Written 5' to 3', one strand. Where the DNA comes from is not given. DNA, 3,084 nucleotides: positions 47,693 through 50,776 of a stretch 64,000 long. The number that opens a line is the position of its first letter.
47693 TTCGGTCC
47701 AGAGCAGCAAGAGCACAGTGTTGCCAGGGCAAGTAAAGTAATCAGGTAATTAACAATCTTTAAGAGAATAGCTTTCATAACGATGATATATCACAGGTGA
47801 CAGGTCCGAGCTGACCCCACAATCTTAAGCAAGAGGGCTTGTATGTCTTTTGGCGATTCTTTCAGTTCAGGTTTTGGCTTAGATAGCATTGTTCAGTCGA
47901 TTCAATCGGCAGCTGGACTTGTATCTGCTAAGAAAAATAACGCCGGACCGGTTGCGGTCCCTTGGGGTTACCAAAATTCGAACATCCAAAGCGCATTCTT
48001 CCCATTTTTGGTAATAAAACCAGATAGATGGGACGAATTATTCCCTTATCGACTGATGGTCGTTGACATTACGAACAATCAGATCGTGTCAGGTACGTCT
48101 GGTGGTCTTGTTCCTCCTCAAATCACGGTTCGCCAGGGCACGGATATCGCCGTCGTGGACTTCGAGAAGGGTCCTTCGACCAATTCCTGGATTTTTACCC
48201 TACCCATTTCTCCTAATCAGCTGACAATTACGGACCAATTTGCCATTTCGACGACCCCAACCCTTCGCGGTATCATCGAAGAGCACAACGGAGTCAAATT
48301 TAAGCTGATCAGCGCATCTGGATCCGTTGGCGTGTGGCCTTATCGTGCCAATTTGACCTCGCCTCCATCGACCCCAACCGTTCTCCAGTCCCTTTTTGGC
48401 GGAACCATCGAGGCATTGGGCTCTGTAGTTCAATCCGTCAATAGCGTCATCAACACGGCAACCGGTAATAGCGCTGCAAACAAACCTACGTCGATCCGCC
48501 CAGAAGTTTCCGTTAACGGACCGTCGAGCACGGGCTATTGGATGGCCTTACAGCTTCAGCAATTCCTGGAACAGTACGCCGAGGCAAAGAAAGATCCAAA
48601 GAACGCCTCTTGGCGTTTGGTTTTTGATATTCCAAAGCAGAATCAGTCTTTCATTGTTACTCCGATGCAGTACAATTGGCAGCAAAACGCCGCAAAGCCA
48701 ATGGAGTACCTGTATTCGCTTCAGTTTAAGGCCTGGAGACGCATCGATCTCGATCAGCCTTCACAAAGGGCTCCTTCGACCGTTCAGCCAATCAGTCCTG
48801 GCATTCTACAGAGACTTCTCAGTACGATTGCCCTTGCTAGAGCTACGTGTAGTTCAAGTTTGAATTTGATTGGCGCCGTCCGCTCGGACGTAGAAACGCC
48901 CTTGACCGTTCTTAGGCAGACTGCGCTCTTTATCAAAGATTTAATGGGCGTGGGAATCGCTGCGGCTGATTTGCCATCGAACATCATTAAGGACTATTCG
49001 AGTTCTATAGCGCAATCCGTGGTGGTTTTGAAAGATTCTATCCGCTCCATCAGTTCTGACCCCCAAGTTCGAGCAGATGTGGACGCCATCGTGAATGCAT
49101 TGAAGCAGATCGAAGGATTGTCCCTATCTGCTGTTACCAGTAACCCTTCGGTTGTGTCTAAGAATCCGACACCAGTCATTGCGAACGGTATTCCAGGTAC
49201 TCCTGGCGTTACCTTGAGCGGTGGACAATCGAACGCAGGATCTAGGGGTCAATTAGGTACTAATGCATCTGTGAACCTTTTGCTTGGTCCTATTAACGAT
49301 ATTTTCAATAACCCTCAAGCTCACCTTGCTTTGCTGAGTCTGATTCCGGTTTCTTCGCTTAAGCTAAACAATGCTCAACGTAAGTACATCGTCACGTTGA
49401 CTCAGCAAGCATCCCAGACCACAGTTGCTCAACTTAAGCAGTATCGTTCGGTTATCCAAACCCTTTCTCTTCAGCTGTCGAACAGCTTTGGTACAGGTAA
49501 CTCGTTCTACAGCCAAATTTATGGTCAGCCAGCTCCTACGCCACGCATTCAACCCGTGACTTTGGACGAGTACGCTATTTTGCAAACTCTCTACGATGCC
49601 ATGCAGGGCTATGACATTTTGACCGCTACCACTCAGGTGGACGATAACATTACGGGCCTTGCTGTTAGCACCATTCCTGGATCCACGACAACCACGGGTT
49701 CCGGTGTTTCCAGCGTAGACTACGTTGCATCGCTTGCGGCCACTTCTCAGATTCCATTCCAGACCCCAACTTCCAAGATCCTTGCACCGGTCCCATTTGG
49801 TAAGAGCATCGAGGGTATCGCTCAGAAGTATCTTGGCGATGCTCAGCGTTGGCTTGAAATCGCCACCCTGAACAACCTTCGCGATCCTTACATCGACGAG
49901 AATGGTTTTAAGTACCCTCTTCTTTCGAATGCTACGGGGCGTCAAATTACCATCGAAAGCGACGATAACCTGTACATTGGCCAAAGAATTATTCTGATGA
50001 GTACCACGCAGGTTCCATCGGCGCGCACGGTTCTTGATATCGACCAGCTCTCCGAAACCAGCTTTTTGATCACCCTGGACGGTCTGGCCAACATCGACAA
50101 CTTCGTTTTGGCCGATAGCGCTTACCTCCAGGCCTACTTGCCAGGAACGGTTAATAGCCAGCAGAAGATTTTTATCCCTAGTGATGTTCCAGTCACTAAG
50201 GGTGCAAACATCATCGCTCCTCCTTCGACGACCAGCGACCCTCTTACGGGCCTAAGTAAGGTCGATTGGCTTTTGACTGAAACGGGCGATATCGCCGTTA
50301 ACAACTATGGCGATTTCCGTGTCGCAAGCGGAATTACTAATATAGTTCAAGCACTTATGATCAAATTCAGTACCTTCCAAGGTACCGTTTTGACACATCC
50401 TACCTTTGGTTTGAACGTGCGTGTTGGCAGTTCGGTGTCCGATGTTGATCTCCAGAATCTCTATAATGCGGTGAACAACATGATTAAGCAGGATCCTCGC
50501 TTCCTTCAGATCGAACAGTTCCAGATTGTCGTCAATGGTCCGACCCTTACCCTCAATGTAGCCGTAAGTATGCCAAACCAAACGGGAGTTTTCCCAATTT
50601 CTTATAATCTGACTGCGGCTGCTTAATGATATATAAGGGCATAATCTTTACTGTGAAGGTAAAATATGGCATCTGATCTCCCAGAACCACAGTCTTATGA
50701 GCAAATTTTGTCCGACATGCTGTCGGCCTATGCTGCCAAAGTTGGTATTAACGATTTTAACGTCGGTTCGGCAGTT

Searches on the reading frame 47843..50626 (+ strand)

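Call 9: search_protein_families(library=phrogs, proteins=[window:47843-50626:+], max_evalue=0.00001)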
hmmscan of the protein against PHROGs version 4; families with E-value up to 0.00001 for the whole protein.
window:47843-50626:+ (927 aa): 3 families
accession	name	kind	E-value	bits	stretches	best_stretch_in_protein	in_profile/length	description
phrog_975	-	tail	6.1e-24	85.4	2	817-913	120-218/238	baseplate protein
phrog_120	-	tail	2.1e-06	28.7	1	808-909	58-162/303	baseplate wedge subunit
phrog_4033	-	unknown function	8e-06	25.4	0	808-909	518-619/630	-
